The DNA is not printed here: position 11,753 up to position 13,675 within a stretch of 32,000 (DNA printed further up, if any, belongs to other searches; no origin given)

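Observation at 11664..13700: Single-gene island with codon usage foreign to the rest of the window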

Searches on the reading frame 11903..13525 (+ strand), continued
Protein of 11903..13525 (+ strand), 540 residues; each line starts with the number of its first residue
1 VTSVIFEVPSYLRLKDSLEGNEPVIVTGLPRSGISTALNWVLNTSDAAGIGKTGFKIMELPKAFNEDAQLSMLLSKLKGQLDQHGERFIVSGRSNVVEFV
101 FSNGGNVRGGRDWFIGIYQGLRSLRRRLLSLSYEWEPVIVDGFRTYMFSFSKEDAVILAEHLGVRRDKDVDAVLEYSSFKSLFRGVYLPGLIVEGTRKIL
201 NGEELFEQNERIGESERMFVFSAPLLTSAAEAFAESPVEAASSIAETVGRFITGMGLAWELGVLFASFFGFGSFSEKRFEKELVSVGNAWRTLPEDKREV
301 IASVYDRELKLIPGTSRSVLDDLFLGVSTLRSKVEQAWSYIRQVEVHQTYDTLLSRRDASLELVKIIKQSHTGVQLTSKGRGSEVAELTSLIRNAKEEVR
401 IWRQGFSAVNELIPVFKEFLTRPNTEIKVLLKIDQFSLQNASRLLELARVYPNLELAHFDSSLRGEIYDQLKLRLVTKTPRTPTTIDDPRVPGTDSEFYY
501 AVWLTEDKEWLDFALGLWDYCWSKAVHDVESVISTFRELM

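Call 46: find_encoding_contigs(protein=P0034, flank=10000, max_places=4)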
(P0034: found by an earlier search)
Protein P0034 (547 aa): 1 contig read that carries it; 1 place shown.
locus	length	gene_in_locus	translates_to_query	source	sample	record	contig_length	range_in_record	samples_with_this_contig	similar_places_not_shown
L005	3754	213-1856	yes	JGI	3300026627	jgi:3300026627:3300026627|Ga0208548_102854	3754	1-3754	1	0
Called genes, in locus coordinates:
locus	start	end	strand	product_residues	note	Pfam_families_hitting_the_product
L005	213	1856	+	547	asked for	-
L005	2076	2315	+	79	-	PF26688:RHH_12 (weak)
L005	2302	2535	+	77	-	-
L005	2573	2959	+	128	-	-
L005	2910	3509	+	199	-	PF07282:Cas12f1-like_TNB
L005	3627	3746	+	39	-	-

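Call 47: find_encoding_contigs(protein=P0003, flank=10000, max_places=3)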
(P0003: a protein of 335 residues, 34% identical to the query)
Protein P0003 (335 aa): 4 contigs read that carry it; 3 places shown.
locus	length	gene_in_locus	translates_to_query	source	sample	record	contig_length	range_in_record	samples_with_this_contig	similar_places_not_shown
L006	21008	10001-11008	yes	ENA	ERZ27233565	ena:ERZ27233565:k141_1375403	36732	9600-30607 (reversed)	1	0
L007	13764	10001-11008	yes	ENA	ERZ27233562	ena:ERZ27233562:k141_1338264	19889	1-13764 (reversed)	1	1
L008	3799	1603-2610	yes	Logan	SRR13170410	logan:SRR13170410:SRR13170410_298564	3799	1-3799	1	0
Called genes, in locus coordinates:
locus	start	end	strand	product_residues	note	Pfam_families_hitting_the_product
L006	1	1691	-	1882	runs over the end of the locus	PF00801:PKD (faint), PF22352:K319L-like_PKD (faint), PF18911:PKD_4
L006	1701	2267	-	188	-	-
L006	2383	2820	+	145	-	PF18895:T4SS_pilin (weak)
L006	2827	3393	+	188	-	-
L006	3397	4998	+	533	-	-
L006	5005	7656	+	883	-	PF26593:TraC-like, PF12846:AAA_10, PF19044:P-loop_TraG (weak)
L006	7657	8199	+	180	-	-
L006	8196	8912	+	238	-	-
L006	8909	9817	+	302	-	PF09250:Prim-Pol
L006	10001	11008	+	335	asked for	-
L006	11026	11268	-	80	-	-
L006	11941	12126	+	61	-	-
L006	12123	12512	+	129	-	-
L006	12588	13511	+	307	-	-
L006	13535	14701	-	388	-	PF12705:PDDEXK_1 (weak)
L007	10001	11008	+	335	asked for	-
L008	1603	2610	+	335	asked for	-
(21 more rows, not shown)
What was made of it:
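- C-domain relative P0003 lies inside a conjugative-element-like block, directly after a Prim-Pol gene (call 47).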

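Call 49: find_encoding_contigs(protein=P0004, flank=10000, max_places=2)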
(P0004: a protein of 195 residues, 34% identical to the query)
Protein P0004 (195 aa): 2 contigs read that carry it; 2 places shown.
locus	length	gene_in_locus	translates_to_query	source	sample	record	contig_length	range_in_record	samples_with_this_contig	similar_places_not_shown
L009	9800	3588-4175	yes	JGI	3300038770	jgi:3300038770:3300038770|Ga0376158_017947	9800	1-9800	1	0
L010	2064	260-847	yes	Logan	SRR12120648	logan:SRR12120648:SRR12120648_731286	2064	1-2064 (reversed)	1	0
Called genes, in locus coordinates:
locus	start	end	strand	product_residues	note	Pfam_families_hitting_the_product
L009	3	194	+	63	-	?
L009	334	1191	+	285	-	PF02086:MethyltransfD12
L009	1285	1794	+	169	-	PF18864:AbiTii (weak)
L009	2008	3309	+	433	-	PF00989:PAS, PF08448:PAS_4 (weak), PF13426:PAS_9, PF08447:PAS_3 (faint), PF02518:HATPase_c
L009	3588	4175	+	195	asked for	-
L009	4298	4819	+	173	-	PF13091:PLDc_2, PF00614:PLDc (weak)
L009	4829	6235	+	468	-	-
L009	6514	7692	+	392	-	PF01637:ATPase_2, PF13173:AAA_14 (faint)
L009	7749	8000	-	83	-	-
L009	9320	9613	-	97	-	-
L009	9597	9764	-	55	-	-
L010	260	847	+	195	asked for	-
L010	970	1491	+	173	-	PF13091:PLDc_2, PF00614:PLDc (weak)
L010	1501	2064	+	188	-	?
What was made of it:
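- C-domain relatives sit in a conjugative element with T4SS pilin, TraC and Prim-Pol (call 47), and beside PLDc_2, AbiTii, a Dam methylase and ATPase_2 (call 49). Relative P0004 is paired with a true PLDc_2 gene on two contigs (call 49), hinting at a heterodimer like the Nuc homodimer.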

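Call 50: find_encoding_contigs(protein=P0020, flank=10000, max_places=2)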
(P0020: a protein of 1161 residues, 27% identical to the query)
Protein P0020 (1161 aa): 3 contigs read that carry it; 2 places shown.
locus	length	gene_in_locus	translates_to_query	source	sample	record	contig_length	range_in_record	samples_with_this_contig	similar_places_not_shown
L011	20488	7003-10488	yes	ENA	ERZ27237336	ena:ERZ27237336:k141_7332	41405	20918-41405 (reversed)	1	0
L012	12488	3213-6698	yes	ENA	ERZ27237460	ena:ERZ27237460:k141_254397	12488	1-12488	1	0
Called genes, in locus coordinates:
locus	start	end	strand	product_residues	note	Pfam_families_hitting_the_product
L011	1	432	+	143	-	?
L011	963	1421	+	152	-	PF07790:Pilin_N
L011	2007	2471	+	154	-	-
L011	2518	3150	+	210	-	PF06778:Chlor_dismutase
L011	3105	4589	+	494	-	PF22025:ThiI_fer, PF02926:THUMP, PF02568:ThiI, PF00581:Rhodanese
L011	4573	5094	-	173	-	PF18306:LDcluster4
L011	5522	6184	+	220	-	PF03591:AzlC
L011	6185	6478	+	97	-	-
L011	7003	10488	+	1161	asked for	PF20720:nSTAND3 (faint), PF24883:NPHP3_N (faint), PF00515:TPR_1 (faint), PF13414:TPR_11 (weak), PF13424:TPR_12 (weak), PF13432:TPR_16, PF13414:TPR_11, PF13432:TPR_16 (weak), +10 more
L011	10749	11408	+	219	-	PF03876:SHS2_Rpb7-N (weak), PF00575:S1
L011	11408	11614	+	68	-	PF06093:Spt4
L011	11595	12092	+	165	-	PF04019:DUF359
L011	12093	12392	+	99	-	PF01282:Ribosomal_S24e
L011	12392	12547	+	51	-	PF01599:Ribosomal_S27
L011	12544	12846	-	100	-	PF09943:DUF2175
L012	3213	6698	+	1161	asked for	PF20720:nSTAND3 (faint), PF24883:NPHP3_N (faint), PF00515:TPR_1 (faint), PF13414:TPR_11 (weak), PF13424:TPR_12 (weak), PF13432:TPR_16, PF13414:TPR_11, PF13432:TPR_16 (weak), +10 more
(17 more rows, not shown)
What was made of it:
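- Some STAND relatives are also singletons among housekeeping genes (call 50).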

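Call 52: predict_structure(alignment_id=A3)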
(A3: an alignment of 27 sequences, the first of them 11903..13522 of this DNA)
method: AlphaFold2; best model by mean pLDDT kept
length: 540 residues; sequences in the alignment: 27
mean_pLDDT: 76.9   pTM: 0.50
mean pLDDT of the five models: 76.9, 75.3, 70.7, 70.4, 70.2
residues with pLDDT >= 90: 217; 70-90: 163; 50-70: 66; < 50: 94
segments of 3 or more residues with pLDDT < 50: 1-8, 47-51, 104-134, 220-260, 266-273
pLDDT, mean of each block of 10 residues (from residue 1): 33 71 80 76 58 70 58 67 69 77 43 40 39 55 79 89 92 89 76 91 87 65 36 41 37 40 49 60 80 90 75 81 74 74 82 93 95 93 98 98 95 98 98 96 98 98 97 97 92 96 97 97 98 95
secondary structure, 60 per line:
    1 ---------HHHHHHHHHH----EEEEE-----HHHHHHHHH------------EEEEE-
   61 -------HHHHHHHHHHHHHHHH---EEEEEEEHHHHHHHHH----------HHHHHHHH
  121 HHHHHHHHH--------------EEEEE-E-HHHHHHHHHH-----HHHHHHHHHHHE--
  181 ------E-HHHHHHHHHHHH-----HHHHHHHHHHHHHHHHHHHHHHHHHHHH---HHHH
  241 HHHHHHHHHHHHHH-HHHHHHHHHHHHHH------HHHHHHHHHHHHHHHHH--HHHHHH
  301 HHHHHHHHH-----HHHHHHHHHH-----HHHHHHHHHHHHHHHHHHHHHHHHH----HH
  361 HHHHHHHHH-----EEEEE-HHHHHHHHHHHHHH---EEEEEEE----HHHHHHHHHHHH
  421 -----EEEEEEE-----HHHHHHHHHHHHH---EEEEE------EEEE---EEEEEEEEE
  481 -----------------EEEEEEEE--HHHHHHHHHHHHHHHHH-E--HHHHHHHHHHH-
elements in order: H10-19 E24-28 H34-42 E55-59 H68-83 E87-93 H94-102 H113-129 E144-148 H152-161 H167-177 H189-200 H206-233 H237-254 H256-269 H276-292 H295-309 H315-324 H330-354 H359-369 E375-379 H381-394 E398-404 H409-420 E426-432 H438-450 E454-458 E465-468 E472-480 E498-505 H508-524 H529-539
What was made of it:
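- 12653..12727 (+): Hydrophobic helix (aa 251-275, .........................), a candidate membrane anchor or hairpin. AF2 confidence is low here (call 52).
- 12938..13522 (+): C-terminal module (aa 346-540): a long helix followed by a PLD-fold domain that lacks the HKD motif (TrmB/TrmBL2-C-like). AF2 pLDDT is above 90 (call 52).
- Tried and rejected: The 27-row alignment rescued it (76.9; call 52).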

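Call 55: fold_search(model_id=the predicted structure, library=pdb)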
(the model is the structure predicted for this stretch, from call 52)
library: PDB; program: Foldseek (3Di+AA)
matches with E <= 10: 886; with E <= 0.001: 42
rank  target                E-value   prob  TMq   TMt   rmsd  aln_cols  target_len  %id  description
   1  5bpd_C                9.1e-09  1.00  0.22  0.44  19.6       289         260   17  Structure of TrmBL2, an archaeal chromatin protein, shows a novel mode of DNA binding. (released 2015-09-02)
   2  5bpd_D                3.0e-08  1.00  0.22  0.43  19.2       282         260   17  Structure of TrmBL2, an archaeal chromatin protein, shows a novel mode of DNA binding. (released 2015-09-02)
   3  5bpi_D                9.1e-08  1.00  0.22  0.44  19.3       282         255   17  Structure of TrmBL2, an archaeal chromatin protein, shows a novel mode of DNA binding. (released 2015-09-02)
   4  5bpi_C                1.1e-07  1.00  0.22  0.44  19.6       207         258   18  Structure of TrmBL2, an archaeal chromatin protein, shows a novel mode of DNA binding. (released 2015-09-02)
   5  5bqt_A                2.1e-07  1.00  0.23  0.44  22.7       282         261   17  Structure of TrmBL2, an archaeal chromatin protein, shows a novel mode of DNA binding. (released 2015-09-02)
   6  5box_A                2.9e-07  1.00  0.22  0.43  22.8       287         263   17  Structure of TrmBL2, an archaeal chromatin protein, shows a novel mode of DNA binding. (released 2015-09-02)
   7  5bpd_B                1.2e-06  1.00  0.22  0.43  22.8       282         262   17  Structure of TrmBL2, an archaeal chromatin protein, shows a novel mode of DNA binding. (released 2015-09-02)
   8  5bqt_B                2.5e-06  1.00  0.20  0.41  22.6       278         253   16  Structure of TrmBL2, an archaeal chromatin protein, shows a novel mode of DNA binding. (released 2015-09-02)
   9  6ehi_D                5.8e-06  1.00  0.22  0.67   5.0       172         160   14  NucT from Helicobacter pylori (released 2018-01-17)
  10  6ehi_A                6.8e-06  1.00  0.22  0.67   5.1       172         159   14  NucT from Helicobacter pylori (released 2018-01-17)
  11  6ehi_B                1.7e-05  1.00  0.22  0.68   5.0       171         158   16  NucT from Helicobacter pylori (released 2018-01-17)
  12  1byr                  3.0e-05  1.00  0.21  0.65   4.8       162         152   13  CRYSTAL STRUCTURE OF A PHOSPHOLIPASE D FAMILY MEMBER, NUC FROM SALMONELLA TYPHIMURIUM (released 1999-10-19)
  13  9fhk_A                4.4e-05  1.00  0.22  0.34  11.0       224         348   13  Structure of the F13 protein of Vaccinia virus (P21 crystal form) (released 2025-03-12)
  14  5lzk_A                4.6e-05  1.00  0.20  0.58   5.0       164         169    9  Structure of the domain of unknown function DUF1669 from human FAM83B (released 2016-10-26)
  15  5qhm                  4.9e-05  1.00  0.20  0.60   5.0       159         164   10  PanDDA analysis group deposition of models with modelled events (e.g. bound ligands) -- Crystal Structure of human FAM83 (released 2018-12-19)
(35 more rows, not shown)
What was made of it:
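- On HKD phospholipase D superfamily: Foldseek matches NucT (E = 6e-6, TM-target 0.67), Nuc (3e-5) and Zucchini, on a model with pLDDT above 90 in this domain (calls 52, 55).
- On TrmB family transcription regulators: Foldseek against 5bpd gives E = 9e-9 over about 280 columns, helix included (call 55).
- Closest known: HKD phospholipase D superfamily nucleases. Same: Same fold (call 55).
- Foldseek matches NucT, Nuc, Zucchini and the NgoAVII R-protein (call 55).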

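Call 56: search_dna_similar(query=window:11903-13522:+, collection=phages, mode=protein, max_evalue=0.01)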
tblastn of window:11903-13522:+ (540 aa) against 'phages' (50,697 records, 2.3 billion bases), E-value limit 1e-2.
No match.

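Call 57: search_dna_similar(query=window:11903-13522:+, collection=plasmids, mode=protein, max_evalue=0.01)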
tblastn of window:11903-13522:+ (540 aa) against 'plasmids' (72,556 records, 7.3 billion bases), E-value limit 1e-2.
No match.
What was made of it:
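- On Viral or plasmid gene families: No tblastn match in the phage or plasmid collections (calls 56, 57).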

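Call 64: find_related_loci(query=window:11903-13522:+, collection=viral_contigs, flank=8000)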
Query window:11903-13522:+ (540 aa) in viral_contigs; peptide patterns used: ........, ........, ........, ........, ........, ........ (x = any residue, [..] = any of these).
18 stretches matched a pattern, but none encodes a relative of the query by tblastn (E <= 1e-3).

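Call 65: find_related_loci(query=window:11903-13522:+, collection=metagenome_contigs, flank=8000)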
Query window:11903-13522:+ (540 aa) in metagenome_contigs; peptide patterns used: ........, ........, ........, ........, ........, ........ (x = any residue, [..] = any of these).
109 stretches matched a pattern, but none encodes a relative of the query by tblastn (E <= 1e-3).

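Call 67: fold_search(model_id=the predicted structure, library=viral)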
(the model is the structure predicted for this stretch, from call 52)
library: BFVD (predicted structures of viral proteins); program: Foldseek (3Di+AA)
matches with E <= 10: 571; with E <= 0.001: 3
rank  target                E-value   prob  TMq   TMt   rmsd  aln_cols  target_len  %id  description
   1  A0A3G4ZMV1            2.2e-05  1.00  0.22  0.33   4.6       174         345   12  PLD phosphodiesterase domain-containing protein [Terrestrivirus sp.]
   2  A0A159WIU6            8.2e-05  1.00  0.22  0.57   3.8       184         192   14  Major envelope protein (Fragment) [Orf virus]
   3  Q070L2                1.0e-04  1.00  0.22  0.32   4.2       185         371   14  Palmitylated EEV envelope lipase [Nile crocodilepox virus (isolate Crocodylus niloticus/Zimbabwe/Ume/2001)]
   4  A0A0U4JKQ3            3.2e-03  1.00  0.20  0.39   9.3       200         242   10  NucT-like nuclease [Arthrobacter phage Galaxy]
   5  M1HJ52                3.2e-03  0.98  0.21  0.26  16.2       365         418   12  (no name in the UniProt tables at hand)
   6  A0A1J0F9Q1            1.3e-02  0.69  0.20  0.24  20.4       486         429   14  (no name in the UniProt tables at hand)
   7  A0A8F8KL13            1.5e-02  0.84  0.19  0.30  16.7       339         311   12  Replication factor C clamp loader [Clandestinovirus]
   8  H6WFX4                1.8e-02  0.89  0.13  0.31  12.5       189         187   10  Uncharacterized protein [Cyanophage S-TIM5]
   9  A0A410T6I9            2.3e-02  0.96  0.19  0.25   8.0       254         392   11  (no name in the UniProt tables at hand)
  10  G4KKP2                2.7e-02  0.60  0.21  0.25  18.9       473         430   11  (no name in the UniProt tables at hand)
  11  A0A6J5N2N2            3.8e-02  0.60  0.13  0.33  17.1       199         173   12  Tmk Thymidylate kinase [uncultured Caudovirales phage]
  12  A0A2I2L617            4.2e-02  0.41  0.21  0.22  19.8       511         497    9  ATPase AAA [Orpheovirus IHUMI-LCC2]
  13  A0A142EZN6            5.2e-02  0.85  0.22  0.27  12.8       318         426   10  (no name in the UniProt tables at hand)
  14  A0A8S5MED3            5.2e-02  0.69  0.14  0.30  16.9       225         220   12  Putative polyphosphate kinase 2 family protein [Siphoviridae sp. ctYh54]
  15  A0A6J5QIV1            5.2e-02  0.44  0.12  0.19  17.8       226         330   12  Uncharacterized protein [uncultured Caudovirales phage]
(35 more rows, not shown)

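Call 68: find_related_loci(query=A4, collection=metagenome_contigs, flank=10000)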
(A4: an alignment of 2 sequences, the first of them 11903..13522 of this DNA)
Query A4 (540 aa) in metagenome_contigs; peptide patterns used: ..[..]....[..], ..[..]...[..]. (x = any residue, [..] = any of these).
600 stretches matched a pattern, but none encodes a relative of the query by tblastn (E <= 1e-3).

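Call 69: find_related_loci(query=A4, collection=viral_contigs, flank=10000)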
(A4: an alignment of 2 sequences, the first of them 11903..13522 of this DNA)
Query A4 (540 aa) in viral_contigs; peptide patterns used: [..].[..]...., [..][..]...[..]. (x = any residue, [..] = any of these).
168 stretches matched a pattern, but none encodes a relative of the query by tblastn (E <= 1e-3).
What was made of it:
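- On Viral or plasmid gene families: No match in IMG/VR (calls 64, 69).
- Tried and rejected: Scans of IMG/VR and JGI metagenome contigs with the protein and with the two-sequence alignment found nothing (calls 64, 65, 68, 69).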
